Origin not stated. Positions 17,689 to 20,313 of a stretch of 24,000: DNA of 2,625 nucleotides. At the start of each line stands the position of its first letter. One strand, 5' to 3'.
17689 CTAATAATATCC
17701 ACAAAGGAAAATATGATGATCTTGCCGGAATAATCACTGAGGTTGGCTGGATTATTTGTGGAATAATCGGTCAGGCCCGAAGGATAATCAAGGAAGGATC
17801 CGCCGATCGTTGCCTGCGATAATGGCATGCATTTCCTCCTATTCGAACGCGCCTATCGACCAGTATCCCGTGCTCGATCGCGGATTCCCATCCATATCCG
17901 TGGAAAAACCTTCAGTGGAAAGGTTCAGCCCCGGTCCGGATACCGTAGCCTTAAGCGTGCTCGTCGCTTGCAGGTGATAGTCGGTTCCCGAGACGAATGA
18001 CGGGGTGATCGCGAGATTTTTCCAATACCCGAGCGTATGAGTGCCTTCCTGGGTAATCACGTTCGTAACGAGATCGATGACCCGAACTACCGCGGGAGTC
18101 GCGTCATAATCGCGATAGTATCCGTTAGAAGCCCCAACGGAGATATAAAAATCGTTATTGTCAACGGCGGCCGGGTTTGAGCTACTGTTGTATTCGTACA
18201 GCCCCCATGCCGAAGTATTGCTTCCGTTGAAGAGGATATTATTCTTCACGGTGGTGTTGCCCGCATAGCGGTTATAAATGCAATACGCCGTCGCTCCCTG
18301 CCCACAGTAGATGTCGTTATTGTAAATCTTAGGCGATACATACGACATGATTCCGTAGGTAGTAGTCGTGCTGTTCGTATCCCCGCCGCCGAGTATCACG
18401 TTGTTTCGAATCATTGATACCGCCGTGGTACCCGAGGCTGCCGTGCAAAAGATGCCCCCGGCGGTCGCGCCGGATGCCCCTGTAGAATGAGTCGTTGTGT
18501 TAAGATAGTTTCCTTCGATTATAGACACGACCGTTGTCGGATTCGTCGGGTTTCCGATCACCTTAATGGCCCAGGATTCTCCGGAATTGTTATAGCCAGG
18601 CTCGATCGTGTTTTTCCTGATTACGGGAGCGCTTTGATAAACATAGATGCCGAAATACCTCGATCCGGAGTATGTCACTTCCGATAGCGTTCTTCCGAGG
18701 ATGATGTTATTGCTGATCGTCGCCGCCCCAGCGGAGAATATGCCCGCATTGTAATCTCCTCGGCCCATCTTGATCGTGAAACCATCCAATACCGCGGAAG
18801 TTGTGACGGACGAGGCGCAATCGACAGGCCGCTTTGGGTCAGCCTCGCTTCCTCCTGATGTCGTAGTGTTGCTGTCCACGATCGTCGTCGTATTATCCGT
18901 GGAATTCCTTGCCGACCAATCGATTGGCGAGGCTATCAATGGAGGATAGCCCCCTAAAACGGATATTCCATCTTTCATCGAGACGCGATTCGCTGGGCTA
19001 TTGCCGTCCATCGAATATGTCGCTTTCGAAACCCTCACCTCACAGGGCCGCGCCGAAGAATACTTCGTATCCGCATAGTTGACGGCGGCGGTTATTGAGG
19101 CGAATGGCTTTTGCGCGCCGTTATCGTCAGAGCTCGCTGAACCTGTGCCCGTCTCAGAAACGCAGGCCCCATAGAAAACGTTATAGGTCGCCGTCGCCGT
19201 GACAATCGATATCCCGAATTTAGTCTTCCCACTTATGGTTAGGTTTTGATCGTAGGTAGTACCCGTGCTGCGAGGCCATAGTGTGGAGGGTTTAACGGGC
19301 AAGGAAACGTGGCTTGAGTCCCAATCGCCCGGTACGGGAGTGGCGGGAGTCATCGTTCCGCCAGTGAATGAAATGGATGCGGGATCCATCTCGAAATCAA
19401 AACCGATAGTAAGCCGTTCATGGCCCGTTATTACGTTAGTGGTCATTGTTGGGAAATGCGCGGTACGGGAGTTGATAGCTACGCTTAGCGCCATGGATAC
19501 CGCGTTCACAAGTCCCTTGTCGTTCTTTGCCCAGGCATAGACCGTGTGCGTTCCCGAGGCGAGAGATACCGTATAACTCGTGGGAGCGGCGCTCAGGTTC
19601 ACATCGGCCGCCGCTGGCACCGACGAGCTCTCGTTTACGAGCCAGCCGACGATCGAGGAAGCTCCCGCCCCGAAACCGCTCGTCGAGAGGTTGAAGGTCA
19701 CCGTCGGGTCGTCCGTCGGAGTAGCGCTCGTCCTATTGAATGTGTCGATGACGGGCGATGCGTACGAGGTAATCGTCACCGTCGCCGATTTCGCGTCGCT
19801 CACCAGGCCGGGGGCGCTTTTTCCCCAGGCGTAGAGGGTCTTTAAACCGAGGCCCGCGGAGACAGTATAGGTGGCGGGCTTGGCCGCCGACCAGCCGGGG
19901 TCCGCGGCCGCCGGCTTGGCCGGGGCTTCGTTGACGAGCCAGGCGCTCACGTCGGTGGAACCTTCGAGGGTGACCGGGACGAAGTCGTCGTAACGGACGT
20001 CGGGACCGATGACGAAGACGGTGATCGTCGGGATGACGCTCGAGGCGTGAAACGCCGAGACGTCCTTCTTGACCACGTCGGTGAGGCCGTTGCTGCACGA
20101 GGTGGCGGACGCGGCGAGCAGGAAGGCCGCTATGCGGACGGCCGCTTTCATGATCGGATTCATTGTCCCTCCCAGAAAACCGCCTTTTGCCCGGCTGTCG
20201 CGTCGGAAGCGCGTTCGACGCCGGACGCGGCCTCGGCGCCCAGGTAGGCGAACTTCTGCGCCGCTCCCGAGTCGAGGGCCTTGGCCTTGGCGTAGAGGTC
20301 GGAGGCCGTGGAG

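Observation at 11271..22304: Nine-gene translationally coupled envelope operon that fits no system I can name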

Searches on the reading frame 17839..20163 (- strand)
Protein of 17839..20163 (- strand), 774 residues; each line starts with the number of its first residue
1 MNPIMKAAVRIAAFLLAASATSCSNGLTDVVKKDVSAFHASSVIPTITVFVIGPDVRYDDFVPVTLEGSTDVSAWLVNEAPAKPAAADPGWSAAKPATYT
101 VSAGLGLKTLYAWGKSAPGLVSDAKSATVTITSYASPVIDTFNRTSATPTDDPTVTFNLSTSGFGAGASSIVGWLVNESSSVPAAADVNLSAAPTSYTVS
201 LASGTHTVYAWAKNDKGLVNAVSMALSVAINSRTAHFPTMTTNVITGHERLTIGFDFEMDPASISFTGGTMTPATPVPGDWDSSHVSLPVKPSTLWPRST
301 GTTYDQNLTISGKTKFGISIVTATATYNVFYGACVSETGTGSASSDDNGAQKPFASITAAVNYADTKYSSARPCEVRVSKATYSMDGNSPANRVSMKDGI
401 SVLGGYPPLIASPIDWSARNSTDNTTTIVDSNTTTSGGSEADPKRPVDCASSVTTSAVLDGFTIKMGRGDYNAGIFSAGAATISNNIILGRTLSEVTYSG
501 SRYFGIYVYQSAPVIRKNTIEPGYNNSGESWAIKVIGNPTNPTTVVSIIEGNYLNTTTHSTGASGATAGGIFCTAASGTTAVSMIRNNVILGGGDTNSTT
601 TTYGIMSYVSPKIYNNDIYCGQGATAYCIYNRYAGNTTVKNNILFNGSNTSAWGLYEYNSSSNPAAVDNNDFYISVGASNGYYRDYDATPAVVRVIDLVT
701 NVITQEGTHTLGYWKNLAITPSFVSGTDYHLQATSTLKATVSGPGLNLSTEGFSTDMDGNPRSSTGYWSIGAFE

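Call 4: search_protein_families(library=pfam, proteins=[window:17839-20163:-], max_evalue=0.1)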
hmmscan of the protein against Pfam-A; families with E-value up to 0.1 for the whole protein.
window:17839-20163:- (774 aa): 0 families

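Call 5: search_protein_families(library=ncbifam, proteins=[window:17839-20163:-], max_evalue=0.1)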
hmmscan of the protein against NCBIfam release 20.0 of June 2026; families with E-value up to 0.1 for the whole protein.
window:17839-20163:- (774 aa): 0 families

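Call 7: search_protein_families(library=padloc, proteins=[window:17839-20163:-], max_evalue=0.1)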
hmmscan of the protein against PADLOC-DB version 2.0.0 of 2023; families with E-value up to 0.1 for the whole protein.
window:17839-20163:- (774 aa): 0 families

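Call 8: search_protein_families(library=phrogs, proteins=[window:17839-20163:-], max_evalue=0.1)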
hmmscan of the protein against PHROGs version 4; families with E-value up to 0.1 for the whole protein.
window:17839-20163:- (774 aa): 0 families

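Call 23: search_solved_structures(query=window:17839-20163:-, max_evalue=1)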
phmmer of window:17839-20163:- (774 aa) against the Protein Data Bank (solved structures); distinct sequences matched with E-value up to 1: 0.

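Call 95: search_protein_families(library=pfam, alignment_id=A10, max_evalue=0.001)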
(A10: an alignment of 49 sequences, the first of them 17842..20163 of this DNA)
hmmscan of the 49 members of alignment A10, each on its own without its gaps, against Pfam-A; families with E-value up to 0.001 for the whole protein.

A. member 1, window:17842-20163:- (774 aa): 0 families

B. families by the number of members that match (of 49 scanned): 72 families (the first 25 are shown)
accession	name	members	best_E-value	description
PF22544.2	HYDIN_VesB_CFA65-like_Ig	11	1.9e-20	HYDIN/CFA65/VesB-like, Ig-like domain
PF07610.17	DUF1573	8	6.7e-14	Protein of unknown function (DUF1573)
PF14312.12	FG-GAP_2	5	1.7e-71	FG-GAP repeat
PF13205.12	Big_5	5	1.2e-52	Bacterial Ig-like domain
PF15780.11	ASH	5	4.1e-16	Abnormal spindle-like microcephaly-assoc'd, ASPM-SPD-2-Hydin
PF07705.17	CARDB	5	1.5e-09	CARDB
PF13540.12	RCC1_2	4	3.4e-138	Regulator of chromosome condensation (RCC1) repeat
PF03781.23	FGE-sulfatase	4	2.4e-47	Sulfatase-modifying factor enzyme 1-like domain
PF07603.17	Lcl_C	4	6e-33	Lcl C-terminal domain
PF12733.13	Cadherin-like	4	1.8e-14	Cadherin-like beta sandwich domain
PF22073.2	Cep192_D4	4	5.1e-07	Cep192 domain 4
PF25390.1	WD40_RLD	3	3.9e-206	RCC1-like domain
PF00415.24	RCC1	3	1.7e-151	Regulator of chromosome condensation (RCC1) repeat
PF01839.29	FG-GAP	3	5.9e-46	FG-GAP repeat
PF25384.1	Alsin_RLD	3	1.4e-40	Alsin RCC1-like domain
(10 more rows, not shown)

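Call 114: search_protein_families(library=pfam, alignment_id=A11, max_evalue=0.05)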
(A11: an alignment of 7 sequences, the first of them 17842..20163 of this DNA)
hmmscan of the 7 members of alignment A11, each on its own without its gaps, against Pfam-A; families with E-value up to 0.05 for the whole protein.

A. member 1, window:17842-20163:- (774 aa): 0 families

B. families by the number of members that match (of 7 scanned): 4 families
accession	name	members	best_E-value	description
PF17161.10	DUF5123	3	0.042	Domain of unknown function (DUF5123)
PF13229.12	Beta_helix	1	2.1e-15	Right handed beta helix region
PF05048.19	NosD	1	0.00012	Periplasmic copper-binding protein (NosD)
PF13276.12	HTH_21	1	0.0039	HTH-like domain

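Call 115: search_solved_structures(query=A11, max_evalue=1)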
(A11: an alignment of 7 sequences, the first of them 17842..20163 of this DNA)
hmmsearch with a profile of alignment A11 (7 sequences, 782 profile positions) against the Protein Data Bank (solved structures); distinct sequences matched with E-value up to 1: 2.
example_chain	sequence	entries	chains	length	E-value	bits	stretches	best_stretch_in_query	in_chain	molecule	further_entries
9rx2_A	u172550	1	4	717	8.8e-05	24.5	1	544-743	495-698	Parallel beta-helix repeat protein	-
3vst_A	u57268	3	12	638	0.84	11.4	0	562-738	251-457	Xylosidase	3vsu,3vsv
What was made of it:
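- Checked: g2: lipobox Cys plus a parallel beta-helix, supported by a family profile hit to PDB 9rx2 and a Beta_helix match in one homologue (calls 114, 115).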
